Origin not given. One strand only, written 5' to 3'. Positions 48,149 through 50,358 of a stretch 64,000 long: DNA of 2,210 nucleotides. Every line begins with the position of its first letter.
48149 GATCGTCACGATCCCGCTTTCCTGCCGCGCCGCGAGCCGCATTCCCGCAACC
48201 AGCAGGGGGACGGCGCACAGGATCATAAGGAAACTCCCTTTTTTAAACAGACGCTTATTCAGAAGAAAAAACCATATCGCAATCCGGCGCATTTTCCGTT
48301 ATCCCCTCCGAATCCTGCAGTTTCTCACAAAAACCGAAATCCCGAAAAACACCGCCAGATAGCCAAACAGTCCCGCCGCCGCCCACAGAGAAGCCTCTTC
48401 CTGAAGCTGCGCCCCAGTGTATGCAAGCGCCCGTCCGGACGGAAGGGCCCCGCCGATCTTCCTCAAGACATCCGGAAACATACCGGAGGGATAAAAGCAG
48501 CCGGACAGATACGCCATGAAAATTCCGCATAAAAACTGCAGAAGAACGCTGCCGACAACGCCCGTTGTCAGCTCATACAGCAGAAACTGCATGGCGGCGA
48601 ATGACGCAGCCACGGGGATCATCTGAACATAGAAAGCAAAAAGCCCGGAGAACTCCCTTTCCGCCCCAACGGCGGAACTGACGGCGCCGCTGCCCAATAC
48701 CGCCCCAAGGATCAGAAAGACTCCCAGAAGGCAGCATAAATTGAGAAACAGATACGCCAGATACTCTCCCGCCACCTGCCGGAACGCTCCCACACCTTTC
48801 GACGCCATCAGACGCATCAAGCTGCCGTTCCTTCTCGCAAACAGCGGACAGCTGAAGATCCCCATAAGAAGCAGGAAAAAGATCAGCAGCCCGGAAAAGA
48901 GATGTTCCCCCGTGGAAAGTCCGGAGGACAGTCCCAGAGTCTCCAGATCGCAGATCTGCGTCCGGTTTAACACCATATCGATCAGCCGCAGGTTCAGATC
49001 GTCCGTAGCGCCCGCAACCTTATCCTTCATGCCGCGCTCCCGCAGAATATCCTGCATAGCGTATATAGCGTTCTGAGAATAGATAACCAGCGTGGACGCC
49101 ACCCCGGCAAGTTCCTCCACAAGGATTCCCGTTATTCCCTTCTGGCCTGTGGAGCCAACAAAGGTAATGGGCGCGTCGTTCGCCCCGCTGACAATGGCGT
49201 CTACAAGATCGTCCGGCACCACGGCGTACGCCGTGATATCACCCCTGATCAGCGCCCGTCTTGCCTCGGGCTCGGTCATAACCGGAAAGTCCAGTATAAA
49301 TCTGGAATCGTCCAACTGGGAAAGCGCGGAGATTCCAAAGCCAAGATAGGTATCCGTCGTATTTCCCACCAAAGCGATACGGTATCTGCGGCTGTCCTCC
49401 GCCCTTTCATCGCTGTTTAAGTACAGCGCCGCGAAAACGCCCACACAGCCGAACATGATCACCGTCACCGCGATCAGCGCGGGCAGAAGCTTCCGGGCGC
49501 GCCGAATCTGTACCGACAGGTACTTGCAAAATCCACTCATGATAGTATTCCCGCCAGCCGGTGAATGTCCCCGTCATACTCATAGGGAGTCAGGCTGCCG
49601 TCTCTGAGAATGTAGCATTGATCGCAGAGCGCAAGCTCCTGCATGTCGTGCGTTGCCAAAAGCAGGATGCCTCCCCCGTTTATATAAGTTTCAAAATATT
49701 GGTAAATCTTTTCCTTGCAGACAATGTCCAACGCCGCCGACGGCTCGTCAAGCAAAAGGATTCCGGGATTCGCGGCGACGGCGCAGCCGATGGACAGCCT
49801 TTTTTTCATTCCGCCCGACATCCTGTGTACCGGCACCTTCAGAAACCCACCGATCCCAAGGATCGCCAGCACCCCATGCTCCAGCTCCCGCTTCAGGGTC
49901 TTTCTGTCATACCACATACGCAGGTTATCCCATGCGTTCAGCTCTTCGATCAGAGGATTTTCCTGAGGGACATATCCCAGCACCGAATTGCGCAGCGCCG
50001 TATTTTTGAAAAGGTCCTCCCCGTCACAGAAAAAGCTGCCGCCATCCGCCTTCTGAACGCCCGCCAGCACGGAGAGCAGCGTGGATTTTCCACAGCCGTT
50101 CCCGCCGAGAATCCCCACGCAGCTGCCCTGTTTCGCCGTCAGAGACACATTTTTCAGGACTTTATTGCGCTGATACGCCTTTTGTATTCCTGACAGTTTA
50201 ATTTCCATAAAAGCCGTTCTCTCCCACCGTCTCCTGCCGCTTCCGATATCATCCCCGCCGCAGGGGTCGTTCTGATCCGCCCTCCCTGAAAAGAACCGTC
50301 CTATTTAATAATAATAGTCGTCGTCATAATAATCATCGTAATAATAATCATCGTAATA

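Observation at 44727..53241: Zinc-ribbon / ABC / YD-repeat envelope module between secDF and recJ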

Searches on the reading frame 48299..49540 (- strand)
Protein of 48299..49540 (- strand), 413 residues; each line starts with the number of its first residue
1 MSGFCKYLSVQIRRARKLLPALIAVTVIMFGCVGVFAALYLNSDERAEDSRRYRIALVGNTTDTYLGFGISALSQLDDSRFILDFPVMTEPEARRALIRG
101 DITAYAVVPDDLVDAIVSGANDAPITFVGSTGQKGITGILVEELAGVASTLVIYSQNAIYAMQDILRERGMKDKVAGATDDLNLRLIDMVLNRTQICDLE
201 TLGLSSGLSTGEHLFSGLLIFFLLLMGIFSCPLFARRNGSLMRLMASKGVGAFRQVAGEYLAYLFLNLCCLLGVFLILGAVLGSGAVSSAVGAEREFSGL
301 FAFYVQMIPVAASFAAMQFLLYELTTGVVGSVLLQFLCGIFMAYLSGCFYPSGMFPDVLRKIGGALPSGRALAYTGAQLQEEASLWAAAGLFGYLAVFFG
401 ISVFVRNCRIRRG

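Call 3: search_protein_families(library=pfam, proteins=[window:48299-49540:-], max_evalue=0.01)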
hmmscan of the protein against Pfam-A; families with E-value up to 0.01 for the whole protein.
window:48299-49540:- (413 aa): 2 families
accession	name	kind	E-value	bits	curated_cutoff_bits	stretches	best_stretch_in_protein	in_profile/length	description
PF12698.13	ABC2_membrane_3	-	1.5e-17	64.2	31.6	1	22-401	4-340/347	ABC-2 family transporter protein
PF01061.29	ABC2_membrane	-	6.8e-05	22.9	26.9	1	216-363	52-194/211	ABC-2 type transporter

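Call 4: search_protein_families(library=ncbifam, proteins=[window:48299-49540:-], max_evalue=0.01)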
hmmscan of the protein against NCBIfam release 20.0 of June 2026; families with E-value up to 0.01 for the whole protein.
window:48299-49540:- (413 aa): 0 families

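Call 5: search_protein_families(library=padloc, proteins=[window:48299-49540:-], max_evalue=0.01)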
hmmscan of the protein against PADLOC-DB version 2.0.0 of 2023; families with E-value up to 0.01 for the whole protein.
window:48299-49540:- (413 aa): 0 families

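Call 32: search_solved_structures(query=window:48299-49540:-, max_evalue=1)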
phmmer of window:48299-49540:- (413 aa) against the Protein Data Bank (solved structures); distinct sequences matched with E-value up to 1: 1.
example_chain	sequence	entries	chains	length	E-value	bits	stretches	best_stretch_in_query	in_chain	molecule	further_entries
7s11_L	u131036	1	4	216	0.49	12.6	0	352-402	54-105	Fab light chain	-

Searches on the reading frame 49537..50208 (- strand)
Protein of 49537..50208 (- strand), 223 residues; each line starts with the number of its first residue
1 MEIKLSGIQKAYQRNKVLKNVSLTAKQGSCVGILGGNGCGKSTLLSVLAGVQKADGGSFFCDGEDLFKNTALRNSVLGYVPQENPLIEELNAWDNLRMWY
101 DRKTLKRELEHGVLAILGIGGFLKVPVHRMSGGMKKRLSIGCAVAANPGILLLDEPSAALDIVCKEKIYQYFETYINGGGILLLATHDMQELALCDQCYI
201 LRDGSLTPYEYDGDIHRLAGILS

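Call 3: search_protein_families(library=pfam, proteins=[window:49537-50208:-], max_evalue=0.01)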
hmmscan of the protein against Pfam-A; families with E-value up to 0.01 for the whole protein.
window:49537-50208:- (223 aa): 3 families
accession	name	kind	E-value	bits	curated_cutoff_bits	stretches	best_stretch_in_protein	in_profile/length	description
PF00005.33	ABC_tran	-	9e-30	104.5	25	1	18-157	1-136/137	ABC transporter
PF13304.12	AAA_21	-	9.4e-10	39.5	27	1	91-191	171-302/304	AAA domain, putative AbiEii toxin, Type IV TA system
PF02463.25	SMC_N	-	0.0029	17.5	40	0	28-46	24-42/220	RecF/RecN/SMC N terminal domain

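Call 4: search_protein_families(library=ncbifam, proteins=[window:49537-50208:-], max_evalue=0.01)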
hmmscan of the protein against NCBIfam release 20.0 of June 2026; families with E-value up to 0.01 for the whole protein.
window:49537-50208:- (223 aa): 192 families (the best 25 are shown)
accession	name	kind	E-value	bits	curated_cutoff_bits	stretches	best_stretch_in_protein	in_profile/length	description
TIGR01188.1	drrA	subfamily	3e-38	131.8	312.45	1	10-207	1-203/302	daunorubicin resistance ABC transporter, ATP-binding protein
TIGR03608.1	L_ocin_972_ABC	subfamily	2.2e-34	118.7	254.85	1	5-197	1-202/206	putative bacteriocin export ABC transporter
TIGR04406.1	LPS_export_lptB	equivalog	9.6e-33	113.4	240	1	4-206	3-213/239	LPS export ABC transporter ATP-binding protein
TIGR01189.1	ccmA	equivalog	8.9e-32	110.4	131.6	1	13-190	11-188/198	heme ABC exporter ATP-binding protein CcmA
TIGR03522.1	GldA_ABC_ATP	equivalog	1.1e-31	110.4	402.6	1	1-206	1-210/301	gliding motility-associated ABC transporter ATP-binding subunit GldA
NF043075.1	MMSYN1_0197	equivalog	4.6e-31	108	550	1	3-206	3-211/341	spermidine/putrescine ABC transporter ATP-binding protein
TIGR03864.1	PQQ_ABC_ATP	hypoth_equivalog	2e-30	106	302.25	1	3-208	2-212/236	ABC transporter, ATP-binding subunit, PQQ-dependent alcohol dehydrogenase system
NF010061.0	PRK13538.1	equivalog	2e-30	105.9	195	1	12-190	15-194/211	cytochrome c biogenesis heme-transporting ATPase CcmA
TIGR03740.1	galliderm_ABC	subfamily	2.8e-30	105.7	309.75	1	5-207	3-203/223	lantibiotic protection ABC transporter ATP-binding subunit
TIGR01288.1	nodI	equivalog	3.1e-30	105.2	424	1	1-204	3-211/303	nodulation factor ABC transporter ATP-binding protein NodI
NF010059.0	PRK13536.1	equivalog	4e-30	104.7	549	1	2-204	43-250/342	nodulation factor ABC transporter ATP-binding protein NodI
TIGR02142.1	modC_ABC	equivalog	7e-30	104.5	285.05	1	20-207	15-211/353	molybdenum ABC transporter ATP-binding protein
TIGR01166.1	cbiO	subfamily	5e-29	101.1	211.8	1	14-190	4-188/190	cobalt ABC transporter, ATP-binding protein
NF000355.4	ribo_prot_ABC_F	equivalog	1.1e-28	100.4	380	1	1-210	1-196/499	ribosomal protection-like ABC-F family protein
TIGR03265.1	PhnT2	equivalog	1.2e-28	100.4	457.7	1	3-206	5-213/353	putative 2-aminoethylphosphonate ABC transporter ATP-binding protein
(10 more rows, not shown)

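Call 5: search_protein_families(library=padloc, proteins=[window:49537-50208:-], max_evalue=0.01)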
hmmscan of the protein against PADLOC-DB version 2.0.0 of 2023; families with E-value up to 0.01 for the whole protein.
window:49537-50208:- (223 aa): 13 families
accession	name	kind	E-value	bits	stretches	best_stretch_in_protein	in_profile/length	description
PDLC04135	mad3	-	8.6e-28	95.9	2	100-203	234-339/374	mads_3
PDLC02980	AriA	-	4.6e-10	37.9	2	87-190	167-301/304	-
PDLC02335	AbiLi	-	1.8e-07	28.5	1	125-193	175-242/326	AbiLi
PDLC04140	mad8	-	5.7e-07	27.4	1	15-162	14-206/314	mads_8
PDLC04164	AriA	-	8.7e-06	23.5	0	124-187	166-231/253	-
PDLC00304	PtuA1|PtuA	-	0.00028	18.1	1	10-52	21-63/444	AAA ATPase domain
PDLC04608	PDC-M38A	-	0.00058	17.6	1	126-172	248-295/367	-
PDLC00281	PtuA1|PtuA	-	0.0032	14.6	1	34-53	43-62/448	AAA ATPase domain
PDLC02981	AriAB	-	0.0057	13.4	0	20-53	16-48/694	-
PDLC00292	PtuA1|PtuA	-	0.0065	12.9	1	24-49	331-356/726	AAA ATPase domain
PDLC04144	HEC-01B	-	0.0075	13.4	0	15-50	11-45/395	-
PDLC04734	PDC-M62A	-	0.008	13.2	0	23-50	55-82/597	-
PDLC02914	ATPase-Toprim_I-B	-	0.0097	13.1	0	20-55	17-52/443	-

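Call 31: search_solved_structures(query=window:49537-50208:-, max_evalue=1e-20)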
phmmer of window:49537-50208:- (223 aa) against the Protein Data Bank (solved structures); distinct sequences matched with E-value up to 1e-20: 108 (the best 60 are shown).
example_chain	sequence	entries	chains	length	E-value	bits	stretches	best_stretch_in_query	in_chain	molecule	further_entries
7w01_A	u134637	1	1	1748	3.2e-41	144.3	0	17-205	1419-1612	Phospholipid-transporting ATPase ABCA3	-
7w02_A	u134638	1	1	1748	2.2e-40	141.6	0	17-205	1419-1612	Phospholipid-transporting ATPase ABCA3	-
8edw_A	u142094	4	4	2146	8.2e-40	139.7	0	16-204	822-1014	Phospholipid-transporting ATPase ABCA7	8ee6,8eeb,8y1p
8eop_A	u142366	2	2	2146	5.6e-39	137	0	16-204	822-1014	Phospholipid-transporting ATPase ABCA7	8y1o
7tdt_A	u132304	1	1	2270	1.8e-36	128.8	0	17-206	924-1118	Phospholipid-transporting ATPase ABCA1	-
7tbz_A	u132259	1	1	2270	1.8e-36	128.8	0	17-206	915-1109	ATP-binding cassette, sub-family A (ABC1), member 1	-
7tby_A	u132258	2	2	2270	1.8e-36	128.8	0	17-206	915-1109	ATP-binding cassette, sub-family A (ABC1), member 1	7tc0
5xjy_A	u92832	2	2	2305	1.8e-36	128.8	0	17-206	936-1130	ATP-binding cassette sub-family A member 1 | Phospholipid-transporting ATPase ABCA1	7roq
7tbw_A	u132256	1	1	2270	1.2e-35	126.1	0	17-206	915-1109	ATP-binding cassette, sub-family A (ABC1), member 1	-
7lkp_A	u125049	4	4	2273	1.7e-35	125.6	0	21-205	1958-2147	Retinal-specific phospholipid-transporting ATPase ABCA4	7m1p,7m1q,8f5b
7e7i_A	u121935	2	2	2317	1.8e-35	125.5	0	21-205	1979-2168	Retinal-specific phospholipid-transporting ATPase ABCA4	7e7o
7lkz_A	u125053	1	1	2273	1.2e-34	122.8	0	21-205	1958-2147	Retinal-specific phospholipid-transporting ATPase ABCA4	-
7e7q_A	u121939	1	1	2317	1.3e-34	122.7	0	21-205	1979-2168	Retinal-specific phospholipid-transporting ATPase ABCA4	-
9nlh_H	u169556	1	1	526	1.2e-31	113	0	4-216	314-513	YheS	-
9vvi_W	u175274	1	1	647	3.6e-31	111.5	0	4-215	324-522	Probable ATP-binding protein YheS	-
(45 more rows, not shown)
